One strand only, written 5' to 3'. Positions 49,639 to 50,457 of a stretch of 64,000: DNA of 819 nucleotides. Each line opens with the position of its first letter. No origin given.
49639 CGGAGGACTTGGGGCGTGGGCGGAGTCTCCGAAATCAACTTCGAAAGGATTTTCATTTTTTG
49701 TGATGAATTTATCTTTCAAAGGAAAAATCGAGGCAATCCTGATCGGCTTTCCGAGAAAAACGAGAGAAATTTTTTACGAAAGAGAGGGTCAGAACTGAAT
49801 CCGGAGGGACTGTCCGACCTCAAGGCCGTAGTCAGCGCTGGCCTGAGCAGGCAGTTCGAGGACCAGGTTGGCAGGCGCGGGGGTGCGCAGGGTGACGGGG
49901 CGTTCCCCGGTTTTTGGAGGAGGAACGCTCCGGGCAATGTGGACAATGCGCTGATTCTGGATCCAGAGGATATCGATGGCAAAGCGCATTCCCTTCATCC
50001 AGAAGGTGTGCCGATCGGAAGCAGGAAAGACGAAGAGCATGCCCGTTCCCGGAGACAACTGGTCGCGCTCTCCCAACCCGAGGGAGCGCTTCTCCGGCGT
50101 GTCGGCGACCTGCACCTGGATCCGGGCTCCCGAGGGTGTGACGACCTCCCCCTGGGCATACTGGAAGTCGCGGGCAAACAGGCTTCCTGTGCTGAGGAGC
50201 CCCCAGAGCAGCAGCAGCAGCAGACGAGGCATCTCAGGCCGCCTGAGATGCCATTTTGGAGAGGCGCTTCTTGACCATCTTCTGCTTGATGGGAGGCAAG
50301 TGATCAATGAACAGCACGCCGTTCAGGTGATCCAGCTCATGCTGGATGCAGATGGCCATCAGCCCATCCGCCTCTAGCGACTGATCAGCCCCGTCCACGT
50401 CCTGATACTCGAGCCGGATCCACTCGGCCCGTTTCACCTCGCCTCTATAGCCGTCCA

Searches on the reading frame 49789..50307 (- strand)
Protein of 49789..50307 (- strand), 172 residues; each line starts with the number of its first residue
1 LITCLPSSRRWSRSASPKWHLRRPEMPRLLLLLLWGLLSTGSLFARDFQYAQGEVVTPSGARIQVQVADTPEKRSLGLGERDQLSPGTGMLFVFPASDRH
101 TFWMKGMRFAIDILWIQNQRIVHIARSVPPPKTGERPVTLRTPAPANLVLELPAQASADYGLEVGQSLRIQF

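Call 80: search_protein_families(library=pfam, proteins=[window:49789-50307:-], max_evalue=0.001)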
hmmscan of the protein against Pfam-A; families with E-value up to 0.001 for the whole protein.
window:49789-50307:- (172 aa): 1 family
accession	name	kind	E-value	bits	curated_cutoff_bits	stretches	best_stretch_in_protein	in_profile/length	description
PF02643.20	DUF192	-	1.2e-28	99.5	27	1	63-170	1-96/96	Uncharacterized ACR, COG1430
